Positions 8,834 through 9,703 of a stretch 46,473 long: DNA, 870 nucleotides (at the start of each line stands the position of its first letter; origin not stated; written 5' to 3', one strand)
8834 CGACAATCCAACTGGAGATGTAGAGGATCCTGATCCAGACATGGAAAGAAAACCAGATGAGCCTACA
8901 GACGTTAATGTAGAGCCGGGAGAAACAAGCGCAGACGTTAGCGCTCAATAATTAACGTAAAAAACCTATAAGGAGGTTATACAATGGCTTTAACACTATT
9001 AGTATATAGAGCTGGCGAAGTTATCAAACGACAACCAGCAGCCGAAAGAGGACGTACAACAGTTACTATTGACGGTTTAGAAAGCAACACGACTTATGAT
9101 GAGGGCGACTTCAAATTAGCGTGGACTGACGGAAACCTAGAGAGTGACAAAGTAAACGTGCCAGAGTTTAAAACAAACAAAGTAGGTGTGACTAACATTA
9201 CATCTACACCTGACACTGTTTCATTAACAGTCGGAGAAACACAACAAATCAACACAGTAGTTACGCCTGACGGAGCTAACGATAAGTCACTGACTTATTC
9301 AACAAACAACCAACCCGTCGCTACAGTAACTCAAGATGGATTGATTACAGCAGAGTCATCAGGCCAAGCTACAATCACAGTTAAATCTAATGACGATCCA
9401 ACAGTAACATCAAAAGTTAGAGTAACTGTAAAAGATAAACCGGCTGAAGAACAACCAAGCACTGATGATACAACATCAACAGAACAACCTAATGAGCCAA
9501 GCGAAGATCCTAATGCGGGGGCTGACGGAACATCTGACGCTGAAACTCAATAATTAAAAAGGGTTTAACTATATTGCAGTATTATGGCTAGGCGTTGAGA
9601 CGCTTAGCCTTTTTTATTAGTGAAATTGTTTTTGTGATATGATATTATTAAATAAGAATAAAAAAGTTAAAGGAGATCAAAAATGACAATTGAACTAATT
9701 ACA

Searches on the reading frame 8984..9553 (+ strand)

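Call 62: search_protein_families(library=pfam, proteins=[window:8984-9553:+], max_evalue=0.01)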
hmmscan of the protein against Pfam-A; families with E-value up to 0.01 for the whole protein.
window:8984-9553:+ (189 aa): 3 families
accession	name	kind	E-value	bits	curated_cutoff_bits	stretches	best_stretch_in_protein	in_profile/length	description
PF02368.24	Big_2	-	1.4e-14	54.2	22.8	1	69-143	2-77/79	Bacterial Ig-like domain (group 2)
PF21461.3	HL_N-beta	-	0.0037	17.4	27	1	99-138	10-47/57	Hyaluronate lyase, N-terminal beta-sheet domain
PF16127.10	DUF4839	-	0.0067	17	25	1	25-93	30-101/123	Domain of unknown function (DUF4839)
